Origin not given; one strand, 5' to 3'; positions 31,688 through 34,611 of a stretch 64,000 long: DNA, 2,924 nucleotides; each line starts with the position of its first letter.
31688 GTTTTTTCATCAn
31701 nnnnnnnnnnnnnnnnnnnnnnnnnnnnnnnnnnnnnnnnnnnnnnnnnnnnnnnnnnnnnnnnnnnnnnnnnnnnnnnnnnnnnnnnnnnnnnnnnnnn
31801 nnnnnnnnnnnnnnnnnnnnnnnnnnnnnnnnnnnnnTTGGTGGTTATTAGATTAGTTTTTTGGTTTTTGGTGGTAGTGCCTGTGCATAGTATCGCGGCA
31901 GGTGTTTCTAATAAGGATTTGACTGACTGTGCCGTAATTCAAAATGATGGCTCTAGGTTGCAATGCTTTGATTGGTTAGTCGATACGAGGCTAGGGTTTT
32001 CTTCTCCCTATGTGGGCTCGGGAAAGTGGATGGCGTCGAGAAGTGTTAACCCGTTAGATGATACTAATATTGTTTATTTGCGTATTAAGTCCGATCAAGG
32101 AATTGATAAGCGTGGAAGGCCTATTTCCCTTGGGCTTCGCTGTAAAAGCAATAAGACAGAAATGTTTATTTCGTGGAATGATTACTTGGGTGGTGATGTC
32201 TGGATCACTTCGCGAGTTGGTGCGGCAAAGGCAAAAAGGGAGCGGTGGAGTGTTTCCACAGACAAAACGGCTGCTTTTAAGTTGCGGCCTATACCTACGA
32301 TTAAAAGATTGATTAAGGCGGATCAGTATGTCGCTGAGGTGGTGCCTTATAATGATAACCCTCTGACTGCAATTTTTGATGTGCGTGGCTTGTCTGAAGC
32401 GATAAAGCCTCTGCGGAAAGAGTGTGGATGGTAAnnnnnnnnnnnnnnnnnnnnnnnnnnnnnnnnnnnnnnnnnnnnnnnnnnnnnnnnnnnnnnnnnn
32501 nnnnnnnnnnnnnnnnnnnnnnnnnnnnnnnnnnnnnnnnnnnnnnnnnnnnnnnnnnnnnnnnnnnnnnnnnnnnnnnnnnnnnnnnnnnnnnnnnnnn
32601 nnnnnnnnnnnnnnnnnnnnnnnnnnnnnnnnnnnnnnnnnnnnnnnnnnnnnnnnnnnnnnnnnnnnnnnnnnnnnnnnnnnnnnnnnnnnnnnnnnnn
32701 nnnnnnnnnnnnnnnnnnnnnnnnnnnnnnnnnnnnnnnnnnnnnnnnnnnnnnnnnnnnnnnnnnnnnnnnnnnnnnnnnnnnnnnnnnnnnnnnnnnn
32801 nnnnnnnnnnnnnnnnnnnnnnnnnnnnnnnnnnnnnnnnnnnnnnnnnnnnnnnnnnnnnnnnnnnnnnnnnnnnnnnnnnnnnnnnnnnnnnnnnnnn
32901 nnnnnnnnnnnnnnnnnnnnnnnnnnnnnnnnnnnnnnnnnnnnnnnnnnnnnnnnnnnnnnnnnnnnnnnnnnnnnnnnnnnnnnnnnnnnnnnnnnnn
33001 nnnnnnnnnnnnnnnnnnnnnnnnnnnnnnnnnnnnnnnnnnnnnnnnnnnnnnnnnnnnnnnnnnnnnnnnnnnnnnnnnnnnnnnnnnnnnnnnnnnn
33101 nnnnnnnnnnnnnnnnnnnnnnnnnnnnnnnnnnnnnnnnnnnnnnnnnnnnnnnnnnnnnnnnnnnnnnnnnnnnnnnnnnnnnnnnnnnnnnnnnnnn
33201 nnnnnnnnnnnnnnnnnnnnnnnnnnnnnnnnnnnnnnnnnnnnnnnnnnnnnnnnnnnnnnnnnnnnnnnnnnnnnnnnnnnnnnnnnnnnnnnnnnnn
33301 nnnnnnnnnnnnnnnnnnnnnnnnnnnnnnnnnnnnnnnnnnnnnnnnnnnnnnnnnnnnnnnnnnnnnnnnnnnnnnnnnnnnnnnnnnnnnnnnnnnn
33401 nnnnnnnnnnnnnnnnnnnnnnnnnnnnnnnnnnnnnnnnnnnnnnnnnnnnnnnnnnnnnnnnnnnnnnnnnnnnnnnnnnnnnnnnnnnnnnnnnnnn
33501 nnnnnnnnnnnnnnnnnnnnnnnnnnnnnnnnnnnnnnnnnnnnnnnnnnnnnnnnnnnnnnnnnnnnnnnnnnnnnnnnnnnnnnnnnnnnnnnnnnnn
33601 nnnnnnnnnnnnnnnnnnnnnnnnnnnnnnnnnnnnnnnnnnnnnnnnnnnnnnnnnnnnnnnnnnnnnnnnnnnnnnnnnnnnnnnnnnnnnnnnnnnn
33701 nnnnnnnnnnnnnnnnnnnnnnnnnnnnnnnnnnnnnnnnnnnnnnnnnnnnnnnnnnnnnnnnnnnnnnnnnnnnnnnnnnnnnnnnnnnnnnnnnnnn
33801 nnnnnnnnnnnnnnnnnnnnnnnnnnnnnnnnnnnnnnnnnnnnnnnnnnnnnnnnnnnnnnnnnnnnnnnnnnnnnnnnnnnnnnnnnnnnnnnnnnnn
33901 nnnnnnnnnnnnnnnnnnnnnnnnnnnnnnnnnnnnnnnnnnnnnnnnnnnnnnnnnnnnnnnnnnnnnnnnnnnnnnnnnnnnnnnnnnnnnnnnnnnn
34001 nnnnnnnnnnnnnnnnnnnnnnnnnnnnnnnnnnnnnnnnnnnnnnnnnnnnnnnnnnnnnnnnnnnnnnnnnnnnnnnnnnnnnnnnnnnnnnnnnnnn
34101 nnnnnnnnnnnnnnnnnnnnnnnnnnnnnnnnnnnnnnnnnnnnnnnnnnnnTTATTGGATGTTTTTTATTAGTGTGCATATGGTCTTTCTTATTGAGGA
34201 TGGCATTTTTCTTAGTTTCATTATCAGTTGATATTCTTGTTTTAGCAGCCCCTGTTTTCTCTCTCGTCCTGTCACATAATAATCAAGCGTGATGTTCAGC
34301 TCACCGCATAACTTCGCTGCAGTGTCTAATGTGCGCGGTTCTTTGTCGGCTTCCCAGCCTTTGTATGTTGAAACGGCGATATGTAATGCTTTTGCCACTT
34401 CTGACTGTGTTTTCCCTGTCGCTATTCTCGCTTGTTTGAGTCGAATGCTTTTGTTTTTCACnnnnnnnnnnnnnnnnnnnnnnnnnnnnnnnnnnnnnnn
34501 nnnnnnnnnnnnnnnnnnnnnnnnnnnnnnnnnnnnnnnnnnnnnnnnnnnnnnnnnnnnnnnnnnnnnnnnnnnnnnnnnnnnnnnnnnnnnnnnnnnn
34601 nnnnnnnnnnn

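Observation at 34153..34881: Xre regulator divergent from a 65-aa ORF that abuts the repressor: candidate SOS-independent induction switch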

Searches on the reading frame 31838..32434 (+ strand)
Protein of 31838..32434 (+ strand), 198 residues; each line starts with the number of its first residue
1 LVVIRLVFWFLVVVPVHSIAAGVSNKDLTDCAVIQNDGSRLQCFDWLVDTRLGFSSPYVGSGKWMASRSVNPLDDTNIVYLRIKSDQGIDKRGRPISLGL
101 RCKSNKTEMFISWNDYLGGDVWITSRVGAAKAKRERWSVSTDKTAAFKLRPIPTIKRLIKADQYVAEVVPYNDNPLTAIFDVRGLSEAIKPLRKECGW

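Call 3: search_protein_families(library=pfam, proteins=[window:31838-32434:+], max_evalue=0.01)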
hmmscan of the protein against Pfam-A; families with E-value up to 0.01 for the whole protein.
window:31838-32434:+ (198 aa): 1 family
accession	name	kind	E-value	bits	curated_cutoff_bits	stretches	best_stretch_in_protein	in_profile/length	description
PF11319.13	VasI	-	1.6e-12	47.9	26.5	1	30-198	1-184/184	Type VI secretion system VasI, EvfG, VC_A0118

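Call 4: search_protein_families(library=phrogs, proteins=[window:31838-32434:+], max_evalue=0.01)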
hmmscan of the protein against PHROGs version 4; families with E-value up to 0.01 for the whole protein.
window:31838-32434:+ (198 aa): 1 family
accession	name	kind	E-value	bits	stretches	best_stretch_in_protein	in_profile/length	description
phrog_1848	-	unknown function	1e-32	114.2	1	54-198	18-165/166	-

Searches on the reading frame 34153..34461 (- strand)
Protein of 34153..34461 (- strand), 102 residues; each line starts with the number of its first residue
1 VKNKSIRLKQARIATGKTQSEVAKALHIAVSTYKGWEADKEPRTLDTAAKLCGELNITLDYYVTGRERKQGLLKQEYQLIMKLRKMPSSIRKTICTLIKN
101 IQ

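Call 3: search_protein_families(library=pfam, proteins=[window:34153-34461:-], max_evalue=0.01)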
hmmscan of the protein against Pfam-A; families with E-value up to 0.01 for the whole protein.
window:34153-34461:- (102 aa): 4 families
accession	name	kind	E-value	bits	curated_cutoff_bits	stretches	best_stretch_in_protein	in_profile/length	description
PF01381.28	HTH_3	-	9e-10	38.9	23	1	8-61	1-54/55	Helix-turn-helix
PF12844.13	HTH_19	-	2.2e-06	27.9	30.2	1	7-65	3-61/64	Helix-turn-helix domain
PF13560.12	HTH_31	-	4.7e-06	27.3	27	1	7-52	5-51/64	Helix-turn-helix domain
PF13443.12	HTH_26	-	0.0014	19.3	22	1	7-59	1-54/63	Cro/C1-type HTH DNA-binding domain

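Call 4: search_protein_families(library=phrogs, proteins=[window:34153-34461:-], max_evalue=0.01)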
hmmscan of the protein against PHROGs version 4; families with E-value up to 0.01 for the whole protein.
window:34153-34461:- (102 aa): 10 families
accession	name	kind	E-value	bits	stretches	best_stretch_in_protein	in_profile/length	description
phrog_8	-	transcription regulation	3e-12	47.7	1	1-76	74-149/346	transcriptional regulator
phrog_3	-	transcription regulation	4.8e-09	37.5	1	1-79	86-167/430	transcriptional repressor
phrog_4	-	transcription regulation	3.2e-08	34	1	2-70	135-199/400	transcriptional repressor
phrog_2439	-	transcription regulation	1.2e-06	28.7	1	5-68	9-72/367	transcriptional regulator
phrog_4836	-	transcription regulation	5.3e-06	27.1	1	2-74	74-146/194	CII-like regulator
phrog_2967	-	transcription regulation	0.00028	21.5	1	2-91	9-94/225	transcriptional regulator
phrog_2328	-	transcription regulation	0.00041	21.2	1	7-67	19-79/128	transcriptional repressor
phrog_5823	-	transcription regulation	0.00092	19.4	1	7-73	10-77/404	transcriptional regulator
phrog_2104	-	unknown function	0.0023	19.1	1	6-42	42-79/103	-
phrog_7241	-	transcription regulation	0.0045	18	1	9-61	67-119/122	transcriptional regulator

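Call 11: find_homologous_proteins(query=window:34153-34461:-, max_evalue=0.00001)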
Query window:34153-34461:- (102 aa): 2 proteins with E <= 0.00001 among 4 candidates.
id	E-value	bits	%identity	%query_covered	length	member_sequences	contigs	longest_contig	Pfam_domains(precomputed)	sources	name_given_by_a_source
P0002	5.8e-59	214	100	100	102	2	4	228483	PF12844.14,PF01381.29,PF13560.13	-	-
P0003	6.8e-19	85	44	96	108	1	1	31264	PF01381.29,PF13560.13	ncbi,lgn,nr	ncbi:MAG: helix-turn-helix domain-containing protein [Amphritea sp.]|nr:helix-turn-helix domain-cont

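Call 13: find_encoding_contigs(protein=P0003, flank=5000, max_places=3)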
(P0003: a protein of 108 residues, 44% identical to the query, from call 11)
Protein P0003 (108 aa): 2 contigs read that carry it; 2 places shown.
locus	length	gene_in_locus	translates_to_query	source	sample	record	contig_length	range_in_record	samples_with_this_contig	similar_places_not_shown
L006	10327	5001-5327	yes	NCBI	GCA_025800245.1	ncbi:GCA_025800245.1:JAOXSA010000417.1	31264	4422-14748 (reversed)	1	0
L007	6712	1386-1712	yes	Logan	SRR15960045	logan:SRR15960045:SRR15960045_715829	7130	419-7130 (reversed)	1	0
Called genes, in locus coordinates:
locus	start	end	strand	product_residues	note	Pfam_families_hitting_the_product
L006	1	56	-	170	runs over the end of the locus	-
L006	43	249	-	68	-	-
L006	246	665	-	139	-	-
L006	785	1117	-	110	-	PF06147:DUF968, PF16786:RecA_dep_nuc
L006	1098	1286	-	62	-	-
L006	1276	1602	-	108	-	-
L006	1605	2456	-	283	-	PF13730:HTH_36, PF17948:DnaT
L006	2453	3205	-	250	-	PF09669:Phage_pRha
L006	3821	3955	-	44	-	-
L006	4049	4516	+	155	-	-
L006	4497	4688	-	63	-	-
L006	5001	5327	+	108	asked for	PF01381:HTH_3 (faint), PF13560:HTH_31 (faint)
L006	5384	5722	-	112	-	PF08797:HIRAN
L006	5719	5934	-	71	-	-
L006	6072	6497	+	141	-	PF00196:GerE (weak)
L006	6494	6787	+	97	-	-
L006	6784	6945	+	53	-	-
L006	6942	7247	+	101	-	-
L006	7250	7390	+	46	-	-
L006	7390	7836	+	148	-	PF00436:SSB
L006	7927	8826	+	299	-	PF04381:RdgC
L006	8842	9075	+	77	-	-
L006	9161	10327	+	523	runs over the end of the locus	PF00145:DNA_methylase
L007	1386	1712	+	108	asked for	PF01381:HTH_3 (faint), PF13560:HTH_31 (faint)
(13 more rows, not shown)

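Call 61: search_solved_structures(query=A7, max_evalue=0.001)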
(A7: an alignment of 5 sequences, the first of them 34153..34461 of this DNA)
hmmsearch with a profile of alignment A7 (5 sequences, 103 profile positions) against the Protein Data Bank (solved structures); distinct sequences matched with E-value up to 0.001: 7.
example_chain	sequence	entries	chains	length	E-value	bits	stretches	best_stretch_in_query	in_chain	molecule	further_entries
7t8i_A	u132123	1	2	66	1.2e-09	41.3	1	7-66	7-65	Phage element (ICEBs1)transcriptional regulator (Xre family)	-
7xi5_A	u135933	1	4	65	1e-06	31.9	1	11-59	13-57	Transcriptional regulator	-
3mlf_A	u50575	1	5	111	0.00025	24.3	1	4-71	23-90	transcriptional regulator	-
2mez_A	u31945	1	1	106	0.00049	23.3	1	6-64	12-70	Multiprotein Bridging Factor (MBP-like)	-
9iaq_A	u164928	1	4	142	0.00083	22.6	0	7-80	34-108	HTH cro/C1-type domain-containing protein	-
28tn_A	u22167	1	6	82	0.00083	22.6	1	8-57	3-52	lambda repressor-like protein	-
4ghj_A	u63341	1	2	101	0.00086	22.5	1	7-63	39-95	Probable transcriptional regulator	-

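Call 76: search_protein_families(library=pfam, proteins=[L006:4049-4516:+], max_evalue=0.01)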
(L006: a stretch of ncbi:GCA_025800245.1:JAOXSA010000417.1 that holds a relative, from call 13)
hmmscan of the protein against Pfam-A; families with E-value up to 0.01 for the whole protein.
L006:4049-4516:+ (155 aa): 0 families

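Call 88: search_protein_families(library=ncbifam, proteins=[window:34153-34461:-], max_evalue=0.01)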
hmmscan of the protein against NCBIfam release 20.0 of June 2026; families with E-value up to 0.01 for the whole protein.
window:34153-34461:- (102 aa): 10 families
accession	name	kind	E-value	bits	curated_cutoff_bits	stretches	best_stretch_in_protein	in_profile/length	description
NF041951.1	phage_RstR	subfamily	9.5e-13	48.4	80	1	6-100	5-98/108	RstR family transcriptional repressor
NF008109.0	PRK10856.1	equivalog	0.0026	17.5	208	1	6-45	17-56/334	cytoskeleton protein RodZ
TIGR03070.1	couple_hipB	subfamily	0.0032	17.4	71.65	1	6-59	5-58/58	type II toxin-antitoxin system Y4mF family antitoxin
NF007481.0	PRK10072.1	equivalog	0.0041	17.6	110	1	7-42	37-72/96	HTH-type transcriptional regulator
NF007257.0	PRK09706.1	subfamily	0.0043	16.9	101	1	6-71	8-73/135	transcriptional repressor DicA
NF007271.0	PRK09726.1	equivalog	0.0054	16.7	79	1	8-59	17-68/88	type II toxin-antitoxin system antitoxin HipB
NF041265.1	NadS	equivalog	0.0061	16.8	60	1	16-46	43-73/94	NadS family protein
TIGR00270.2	TIGR00270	equivalog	0.0063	16.3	110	1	7-68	79-140/159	multiprotein bridging factor aMBF1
NF047542.1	telomere_Tap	equivalog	0.0067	15.2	600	1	10-49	24-64/695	telomere-associated protein Tap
NF040522.1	VC1465_fam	subfamily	0.0074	16.4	70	0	9-41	2-34/111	VC1465 family Xer recombination activation factor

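Call 93: find_related_loci(query=A12, collection=viral_contigs, flank=2500)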
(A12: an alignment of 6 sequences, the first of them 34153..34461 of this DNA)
Query A12 (102 aa) in viral_contigs; peptide patterns used: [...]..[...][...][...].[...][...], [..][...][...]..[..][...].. (x = any residue, [..] = any of these).
585 stretches matched a pattern; 20 encode a relative of the query (tblastn E <= 1e-3); 20 distinct loci.
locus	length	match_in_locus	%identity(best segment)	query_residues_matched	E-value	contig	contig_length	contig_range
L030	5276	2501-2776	36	2-101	6e-13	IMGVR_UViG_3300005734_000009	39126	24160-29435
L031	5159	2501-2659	43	8-60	2e-9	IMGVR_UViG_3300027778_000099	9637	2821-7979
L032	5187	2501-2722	40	8-82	4e-9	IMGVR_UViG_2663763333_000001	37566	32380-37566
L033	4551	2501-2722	39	8-82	2e-8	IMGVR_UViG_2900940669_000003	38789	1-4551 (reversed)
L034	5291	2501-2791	36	1-94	1e-7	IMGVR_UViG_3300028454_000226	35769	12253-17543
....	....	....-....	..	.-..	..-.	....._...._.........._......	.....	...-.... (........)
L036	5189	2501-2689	33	8-71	4e-6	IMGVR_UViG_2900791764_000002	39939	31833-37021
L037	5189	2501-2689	33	8-71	4e-6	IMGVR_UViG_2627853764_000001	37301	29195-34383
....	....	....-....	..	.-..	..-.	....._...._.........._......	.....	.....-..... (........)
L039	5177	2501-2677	33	17-76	5e-6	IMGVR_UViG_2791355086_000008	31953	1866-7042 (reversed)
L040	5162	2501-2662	35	7-61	1e-5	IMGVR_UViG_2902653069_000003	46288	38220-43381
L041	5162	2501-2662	35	7-61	1e-5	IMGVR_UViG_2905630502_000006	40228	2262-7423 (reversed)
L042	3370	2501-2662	35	7-61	1e-5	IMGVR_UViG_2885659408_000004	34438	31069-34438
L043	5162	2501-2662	35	7-61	1e-5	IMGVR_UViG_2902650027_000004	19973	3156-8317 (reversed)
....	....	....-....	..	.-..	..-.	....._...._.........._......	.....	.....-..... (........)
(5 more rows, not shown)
